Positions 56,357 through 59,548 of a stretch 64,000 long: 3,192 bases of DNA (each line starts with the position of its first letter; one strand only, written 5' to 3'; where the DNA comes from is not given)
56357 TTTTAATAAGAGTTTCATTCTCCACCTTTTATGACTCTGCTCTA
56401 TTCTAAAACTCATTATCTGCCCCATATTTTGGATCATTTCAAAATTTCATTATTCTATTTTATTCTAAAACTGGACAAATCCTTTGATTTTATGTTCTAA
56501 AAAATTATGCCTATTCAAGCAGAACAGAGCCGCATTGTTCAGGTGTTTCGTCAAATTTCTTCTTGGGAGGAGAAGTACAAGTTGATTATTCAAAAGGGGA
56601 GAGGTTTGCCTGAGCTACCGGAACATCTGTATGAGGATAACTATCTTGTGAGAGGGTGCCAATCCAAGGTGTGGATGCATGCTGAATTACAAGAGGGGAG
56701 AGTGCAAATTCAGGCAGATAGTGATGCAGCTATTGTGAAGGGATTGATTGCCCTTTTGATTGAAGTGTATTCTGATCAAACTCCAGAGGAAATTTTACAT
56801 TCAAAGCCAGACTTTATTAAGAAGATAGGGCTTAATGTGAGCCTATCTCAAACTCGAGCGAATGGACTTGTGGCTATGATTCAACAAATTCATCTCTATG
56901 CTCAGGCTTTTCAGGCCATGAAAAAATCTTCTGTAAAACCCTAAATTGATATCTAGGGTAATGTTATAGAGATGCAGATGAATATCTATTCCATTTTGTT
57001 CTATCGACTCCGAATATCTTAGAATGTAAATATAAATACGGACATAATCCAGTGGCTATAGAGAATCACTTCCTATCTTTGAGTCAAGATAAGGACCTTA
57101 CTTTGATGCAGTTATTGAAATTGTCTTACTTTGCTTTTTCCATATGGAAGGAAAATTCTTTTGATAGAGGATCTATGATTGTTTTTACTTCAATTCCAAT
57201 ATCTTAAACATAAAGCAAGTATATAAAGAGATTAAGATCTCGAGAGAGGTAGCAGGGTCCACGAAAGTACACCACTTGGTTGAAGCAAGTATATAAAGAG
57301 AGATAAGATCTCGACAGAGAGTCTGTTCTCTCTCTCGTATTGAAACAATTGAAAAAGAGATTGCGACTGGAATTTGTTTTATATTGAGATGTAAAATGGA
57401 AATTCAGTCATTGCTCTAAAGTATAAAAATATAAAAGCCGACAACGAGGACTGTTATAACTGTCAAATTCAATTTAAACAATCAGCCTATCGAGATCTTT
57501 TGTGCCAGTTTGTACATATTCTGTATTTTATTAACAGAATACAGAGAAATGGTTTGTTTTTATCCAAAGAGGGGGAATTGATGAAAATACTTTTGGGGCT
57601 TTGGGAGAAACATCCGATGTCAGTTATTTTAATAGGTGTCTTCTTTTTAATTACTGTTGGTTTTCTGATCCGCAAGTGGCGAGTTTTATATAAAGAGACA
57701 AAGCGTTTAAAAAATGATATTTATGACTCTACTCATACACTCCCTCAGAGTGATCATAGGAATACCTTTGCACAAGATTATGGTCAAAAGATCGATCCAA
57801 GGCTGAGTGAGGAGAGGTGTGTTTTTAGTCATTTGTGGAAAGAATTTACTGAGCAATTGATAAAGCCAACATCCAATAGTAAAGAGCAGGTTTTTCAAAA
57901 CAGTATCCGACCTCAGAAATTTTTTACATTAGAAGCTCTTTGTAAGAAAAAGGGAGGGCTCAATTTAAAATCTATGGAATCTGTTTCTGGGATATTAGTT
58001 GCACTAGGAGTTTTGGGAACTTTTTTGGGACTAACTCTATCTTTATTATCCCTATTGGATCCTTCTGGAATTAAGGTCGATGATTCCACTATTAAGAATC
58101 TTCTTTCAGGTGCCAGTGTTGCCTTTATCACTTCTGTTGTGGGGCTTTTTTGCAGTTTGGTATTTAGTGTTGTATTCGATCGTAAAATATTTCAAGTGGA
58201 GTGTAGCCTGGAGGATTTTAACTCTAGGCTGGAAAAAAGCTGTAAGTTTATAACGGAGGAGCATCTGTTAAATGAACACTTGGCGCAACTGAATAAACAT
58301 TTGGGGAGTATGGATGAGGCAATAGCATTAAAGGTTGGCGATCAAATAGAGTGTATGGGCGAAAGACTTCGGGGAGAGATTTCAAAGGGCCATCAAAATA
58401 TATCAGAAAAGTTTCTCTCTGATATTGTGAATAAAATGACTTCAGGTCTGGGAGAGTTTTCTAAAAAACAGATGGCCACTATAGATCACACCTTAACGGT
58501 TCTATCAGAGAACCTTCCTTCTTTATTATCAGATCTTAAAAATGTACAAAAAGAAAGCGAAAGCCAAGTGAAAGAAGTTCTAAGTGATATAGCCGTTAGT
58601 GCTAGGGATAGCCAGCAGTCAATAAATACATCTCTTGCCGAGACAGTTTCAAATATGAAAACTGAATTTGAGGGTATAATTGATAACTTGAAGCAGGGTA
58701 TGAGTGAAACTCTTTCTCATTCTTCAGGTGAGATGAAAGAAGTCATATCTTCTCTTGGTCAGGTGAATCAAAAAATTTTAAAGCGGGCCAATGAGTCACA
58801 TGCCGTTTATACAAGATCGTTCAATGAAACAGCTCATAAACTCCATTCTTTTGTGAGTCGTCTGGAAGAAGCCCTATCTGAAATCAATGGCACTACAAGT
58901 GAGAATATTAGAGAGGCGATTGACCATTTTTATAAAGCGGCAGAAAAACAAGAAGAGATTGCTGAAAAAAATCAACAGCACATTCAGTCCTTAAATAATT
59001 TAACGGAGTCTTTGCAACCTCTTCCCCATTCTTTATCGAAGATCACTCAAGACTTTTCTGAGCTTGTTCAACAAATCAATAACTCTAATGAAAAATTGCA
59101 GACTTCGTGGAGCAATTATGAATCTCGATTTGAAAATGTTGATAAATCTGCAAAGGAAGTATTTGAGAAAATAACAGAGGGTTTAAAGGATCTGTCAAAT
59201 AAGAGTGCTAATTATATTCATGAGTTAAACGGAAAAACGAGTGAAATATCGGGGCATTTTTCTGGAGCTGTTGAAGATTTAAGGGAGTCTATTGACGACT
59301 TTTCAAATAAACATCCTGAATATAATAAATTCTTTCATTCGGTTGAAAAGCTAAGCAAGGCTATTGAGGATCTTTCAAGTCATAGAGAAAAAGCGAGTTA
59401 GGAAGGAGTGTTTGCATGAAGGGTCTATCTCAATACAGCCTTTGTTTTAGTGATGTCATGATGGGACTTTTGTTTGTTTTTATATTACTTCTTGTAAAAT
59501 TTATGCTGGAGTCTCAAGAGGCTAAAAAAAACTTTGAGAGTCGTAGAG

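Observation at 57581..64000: Four-gene MotA-like / MotB-like / ZorC-position / SNF2-helicase operon: a type I Zorya (ZorABCD) anti-phage defence system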

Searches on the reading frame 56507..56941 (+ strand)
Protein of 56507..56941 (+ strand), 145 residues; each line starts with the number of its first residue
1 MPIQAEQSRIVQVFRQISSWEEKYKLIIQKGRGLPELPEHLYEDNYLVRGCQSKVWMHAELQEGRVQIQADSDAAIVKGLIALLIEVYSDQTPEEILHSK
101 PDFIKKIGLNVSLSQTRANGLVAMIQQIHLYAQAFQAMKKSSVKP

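Call 11: find_encoding_contigs(protein=window:56507-56941:+, flank=10000, max_places=6)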
Protein window:56507-56941:+ (145 aa): no gene with exactly this product is on record in the collection.

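Call 20: search_protein_families(library=pfam, proteins=[window:56507-56941:+], max_evalue=0.001)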
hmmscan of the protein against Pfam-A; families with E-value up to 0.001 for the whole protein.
window:56507-56941:+ (145 aa): 1 family
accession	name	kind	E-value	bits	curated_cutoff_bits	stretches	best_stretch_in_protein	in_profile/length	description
PF02657.20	SufE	-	1.7e-44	150.9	27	1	12-129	2-119/121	Fe-S metabolism associated domain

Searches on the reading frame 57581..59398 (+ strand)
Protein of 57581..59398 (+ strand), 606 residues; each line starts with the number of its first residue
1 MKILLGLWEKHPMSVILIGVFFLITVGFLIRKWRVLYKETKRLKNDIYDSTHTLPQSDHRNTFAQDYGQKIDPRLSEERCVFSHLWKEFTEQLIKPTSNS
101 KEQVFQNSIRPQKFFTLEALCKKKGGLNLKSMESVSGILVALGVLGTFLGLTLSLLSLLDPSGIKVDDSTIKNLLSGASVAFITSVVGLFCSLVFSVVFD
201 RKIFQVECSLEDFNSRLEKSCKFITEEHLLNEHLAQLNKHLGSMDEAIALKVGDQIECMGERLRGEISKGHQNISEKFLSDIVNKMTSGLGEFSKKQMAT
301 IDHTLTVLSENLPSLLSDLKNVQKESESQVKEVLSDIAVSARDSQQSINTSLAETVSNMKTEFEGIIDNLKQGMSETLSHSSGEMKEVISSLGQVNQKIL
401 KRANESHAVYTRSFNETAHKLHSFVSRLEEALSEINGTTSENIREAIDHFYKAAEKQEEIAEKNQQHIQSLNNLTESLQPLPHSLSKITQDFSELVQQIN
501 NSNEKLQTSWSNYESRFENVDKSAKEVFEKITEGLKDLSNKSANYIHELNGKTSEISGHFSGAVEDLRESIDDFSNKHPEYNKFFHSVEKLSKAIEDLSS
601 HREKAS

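Call 5: search_protein_families(library=padloc, proteins=[window:57581-59398:+], max_evalue=0.01)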
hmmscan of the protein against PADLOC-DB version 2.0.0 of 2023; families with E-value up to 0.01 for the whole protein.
window:57581-59398:+ (606 aa): 32 families (the best 25 are shown)
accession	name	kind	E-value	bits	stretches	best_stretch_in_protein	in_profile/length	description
PDLC00605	ZorA1|ZorA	-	8.2e-43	144.7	2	47-307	87-336/700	MotA/ExbB/TolQ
PDLC00601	ZorA1|ZorA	-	4.5e-37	126.1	1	15-590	32-616/699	MotA/ExbB/TolQ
PDLC00600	ZorA1|ZorA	-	6.6e-36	122.1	2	16-378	33-369/677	MotA/ExbB/TolQ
PDLC00595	ZorA1|ZorA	-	1.5e-33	114.4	1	15-328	28-328/487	MotA/ExbB/TolQ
PDLC00604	ZorA1|ZorA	-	1.1e-31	107.9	3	15-333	31-343/639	MotA/ExbB/TolQ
PDLC00598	ZorA1|ZorA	-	8e-25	85.3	2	286-600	329-654/663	MotA/ExbB/TolQ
PDLC00606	ZorA1|ZorA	-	3.3e-23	80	2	29-256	29-260/636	MotA/ExbB/TolQ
PDLC00602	ZorA1|ZorA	-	2.8e-19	67.3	2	106-278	104-269/648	MotA/ExbB/TolQ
PDLC00603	ZorA1|ZorA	-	9.2e-19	65.5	2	15-222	19-219/727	MotA/ExbB/TolQ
PDLC00638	ZorA2|ZorA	-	3.1e-18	63.9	2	117-294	31-196/545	MotA/ExbB/TolQ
PDLC00596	ZorA1|ZorA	-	4.7e-18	63.2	1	79-399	111-420/583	MotA/ExbB/TolQ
PDLC00640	ZorA2|ZorA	-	9.9e-18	62.1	4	122-205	35-114/590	MotA/ExbB/TolQ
PDLC00635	ZorA2|ZorA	-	1.2e-16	58.8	2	128-389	42-289/505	MotA/ExbB/TolQ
PDLC00597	ZorA1|ZorA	-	2.5e-16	57.6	1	18-439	11-373/683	MotA/ExbB/TolQ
PDLC00637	ZorA2|ZorA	-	7.1e-15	52.7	3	130-197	39-102/420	MotA/ExbB/TolQ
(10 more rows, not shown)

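Call 6: search_protein_families(library=pfam, proteins=[window:57581-59398:+], max_evalue=0.1)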
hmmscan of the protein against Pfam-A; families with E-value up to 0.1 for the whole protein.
window:57581-59398:+ (606 aa): 33 families (the best 25 are shown)
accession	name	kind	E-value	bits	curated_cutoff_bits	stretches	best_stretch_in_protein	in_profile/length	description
PF01442.23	Apolipoprotein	-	1.6e-13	51.2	90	2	230-435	9-188/190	Apolipoprotein A1/A4/E domain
PF06103.16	DUF948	-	5.2e-09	36.6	37.2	1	536-599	25-88/89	Bacterial protein of unknown function (DUF948)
PF04108.17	ATG17_like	-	5.6e-09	36.4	43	2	367-591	47-276/355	Autophagy protein ATG17-like domain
PF04513.17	Baculo_PEP_C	-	1.8e-08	35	38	1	465-569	27-128/140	Baculovirus polyhedron envelope protein, PEP, C terminus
PF07464.16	ApoLp-III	-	1.7e-06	28.7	36.3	1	439-545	30-131/146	Apolipophorin-III precursor (apoLp-III)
PF01618.21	MotA_ExbB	-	3.5e-06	27.2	22.9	1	128-201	45-112/127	MotA/TolQ/ExbB proton channel family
PF24611.2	Spectrin_Anc-1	-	1.4e-05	25.7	33.2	1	412-507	14-111/115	Nuclear anchorage protein 1, spectrin-like repeat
PF11887.13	Mce4_CUP1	-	7.7e-05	22.8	32.6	0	471-532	45-106/222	Cholesterol uptake porter CUP1 of Mce4, putative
PF20155.4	TMP_3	-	0.00014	22.1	41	0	506-558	6-57/192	Tape measure protein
PF07889.17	DUF1664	-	0.00015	22.2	34.6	0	277-360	37-114/124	Protein of unknown function (DUF1664)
PF14942.11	Muted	-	0.0013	19.4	26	1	462-575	31-143/146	Organelle biogenesis, Muted-like protein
PF10046.14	BLOC1_2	-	0.0015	19.3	33.4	1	533-599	12-78/96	Biogenesis of lysosome-related organelles complex-1 subunit 2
PF05960.17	DUF885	-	0.0029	17.7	32.4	0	350-458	103-200/532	Bacterial protein of unknown function (DUF885)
PF12732.12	YtxH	-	0.0037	18.1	37.5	0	522-571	21-70/71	YtxH-like protein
PF04783.17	DUF630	-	0.0047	17.5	27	0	405-426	36-57/59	Protein of unknown function (DUF630)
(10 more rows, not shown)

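Call 30: search_solved_structures(query=window:57581-59398:+, max_evalue=0.01, show_alignments=2)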
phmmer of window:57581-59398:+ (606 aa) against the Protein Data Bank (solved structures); distinct sequences matched with E-value up to 0.01: 8.
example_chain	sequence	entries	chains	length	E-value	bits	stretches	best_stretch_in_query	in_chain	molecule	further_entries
8qyy_A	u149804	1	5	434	3.1e-09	39.6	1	78-220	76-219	Anti-phage defense ZorAB system ZorA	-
8qyk_A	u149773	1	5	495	1.1e-08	37.8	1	78-221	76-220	Anti-phage defense ZorAB system ZorA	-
8qyd_A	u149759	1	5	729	4e-08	35.9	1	78-308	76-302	Anti-phage defense ZorAB system ZorA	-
8qyh_A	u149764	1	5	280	6.2e-08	35.3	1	78-221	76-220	Anti-phage defense ZorAB system ZorA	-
8qae_A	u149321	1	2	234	0.00045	22.6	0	453-527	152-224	sc-apCC-6-SLLA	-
8odt_A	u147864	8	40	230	0.0005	22.4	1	15-206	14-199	Tol-Pal system protein TolQ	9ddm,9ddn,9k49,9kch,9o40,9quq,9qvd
9kpz_A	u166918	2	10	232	0.00051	22.4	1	15-206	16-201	Tol-Pal system protein TolQ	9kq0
3s84_A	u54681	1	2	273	0.0021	20.3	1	359-582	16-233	Apolipoprotein A-IV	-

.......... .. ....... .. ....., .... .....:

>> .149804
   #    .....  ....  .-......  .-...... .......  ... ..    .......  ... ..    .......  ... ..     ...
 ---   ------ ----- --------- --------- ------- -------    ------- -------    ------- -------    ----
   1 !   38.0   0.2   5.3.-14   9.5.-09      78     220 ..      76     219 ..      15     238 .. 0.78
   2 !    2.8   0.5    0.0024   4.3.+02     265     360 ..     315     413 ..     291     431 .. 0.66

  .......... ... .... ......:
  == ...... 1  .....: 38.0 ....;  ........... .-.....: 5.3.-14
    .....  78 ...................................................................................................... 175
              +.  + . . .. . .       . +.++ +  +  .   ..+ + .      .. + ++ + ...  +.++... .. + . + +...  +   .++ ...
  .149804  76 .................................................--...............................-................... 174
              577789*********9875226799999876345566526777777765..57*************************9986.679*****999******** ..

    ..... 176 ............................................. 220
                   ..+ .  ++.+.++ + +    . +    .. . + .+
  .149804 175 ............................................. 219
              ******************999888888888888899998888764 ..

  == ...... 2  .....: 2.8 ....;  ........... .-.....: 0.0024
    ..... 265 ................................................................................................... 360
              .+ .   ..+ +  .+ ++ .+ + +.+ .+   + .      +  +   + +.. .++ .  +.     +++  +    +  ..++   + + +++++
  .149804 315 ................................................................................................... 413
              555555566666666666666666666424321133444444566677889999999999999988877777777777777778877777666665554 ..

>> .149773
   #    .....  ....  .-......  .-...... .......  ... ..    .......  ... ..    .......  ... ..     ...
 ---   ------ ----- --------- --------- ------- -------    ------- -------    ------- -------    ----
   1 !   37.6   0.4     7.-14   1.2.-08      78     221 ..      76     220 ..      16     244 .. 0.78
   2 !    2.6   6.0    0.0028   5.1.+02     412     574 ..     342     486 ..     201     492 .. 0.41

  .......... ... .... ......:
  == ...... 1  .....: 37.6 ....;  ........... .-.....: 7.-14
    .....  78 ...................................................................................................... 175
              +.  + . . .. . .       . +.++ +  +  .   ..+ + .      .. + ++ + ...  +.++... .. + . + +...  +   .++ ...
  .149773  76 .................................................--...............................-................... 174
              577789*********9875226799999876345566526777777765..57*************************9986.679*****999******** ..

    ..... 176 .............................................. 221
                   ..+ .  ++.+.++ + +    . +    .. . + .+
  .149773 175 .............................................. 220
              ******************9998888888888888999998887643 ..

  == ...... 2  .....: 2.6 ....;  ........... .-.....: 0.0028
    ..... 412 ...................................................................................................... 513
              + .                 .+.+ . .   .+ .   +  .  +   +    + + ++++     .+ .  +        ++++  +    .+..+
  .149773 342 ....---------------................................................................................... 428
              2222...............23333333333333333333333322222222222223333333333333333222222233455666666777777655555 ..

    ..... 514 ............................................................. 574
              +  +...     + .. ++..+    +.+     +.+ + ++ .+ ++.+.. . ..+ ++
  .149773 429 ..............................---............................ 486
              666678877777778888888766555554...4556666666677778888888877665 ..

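Call 70: search_protein_families(library=ncbifam, proteins=[window:57581-59398:+], max_evalue=0.01)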
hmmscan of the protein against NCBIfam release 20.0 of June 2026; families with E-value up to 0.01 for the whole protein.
window:57581-59398:+ (606 aa): 18 families
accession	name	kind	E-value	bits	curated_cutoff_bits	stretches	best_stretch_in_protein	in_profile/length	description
NF033914.0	antiphage_ZorA_1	subfamily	1.9e-46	158.6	190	3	42-234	23-213/619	anti-phage ZorAB system protein ZorA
NF033915.0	antiphage_ZorA_2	subfamily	5.7e-25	88.2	100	1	21-364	10-374/383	anti-phage ZorAB system protein ZorA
NF033916.0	antiphage_ZorA_3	subfamily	1.7e-15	56.9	250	3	113-219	7-110/509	anti-phage ZorAB system protein ZorA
NF041794.1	1_anti-phage_ZorA1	equivalog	3.7e-12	45.4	750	1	17-222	23-221/729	type I Zorya anti-phage system protein ZorA1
NF041792.2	2_anti-phage_ZorA2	equivalog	1.3e-11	43.8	700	1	118-294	32-196/550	type II Zorya anti-phage system protein ZorA2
NF033917.0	antiphage_ZorA_4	subfamily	5.4e-08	32.2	500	1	138-453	65-371/413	anti-phage ZorAB system protein ZorA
TIGR00996.1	Mtu_fam_mce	paralog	1.2e-07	31.2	140.5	1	431-538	150-264/291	MCE family protein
TIGR02168.1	SMC_prok_B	equivalog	3.3e-07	28.4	567.35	1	210-598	609-986/1181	chromosome segregation protein SMC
TIGR02169.1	SMC_prok_A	equivalog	2.5e-05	22.2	729.4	1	232-548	675-1002/1165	chromosome segregation protein SMC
NF041035.1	Rad50_Halo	equivalog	0.00022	19.8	1000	1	415-603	198-384/883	DNA double-strand break repair ATPase Rad50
NF045780.1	TrlF_fam_ATP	equivalog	0.00026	19.8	350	1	306-587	480-774/944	TrlF family AAA-like ATPase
TIGR03998.1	thiol_BshC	equivalog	0.00063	18.7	265.8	0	381-480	387-489/529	bacillithiol biosynthesis cysteine-adding enzyme BshC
TIGR04527.1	mycoplas_twoTM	subfamily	0.00075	19.3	125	1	268-401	39-164/248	MG_279/MG_280 family protein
NF053767.1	CIS13_fam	equivalog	0.0012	18.2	370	1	468-599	245-372/392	CIS13 family contractile injection system protein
NF005198.1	PRK06669.1-3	equivalog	0.0017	17.6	200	1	304-446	39-183/299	flagellar assembly protein FliH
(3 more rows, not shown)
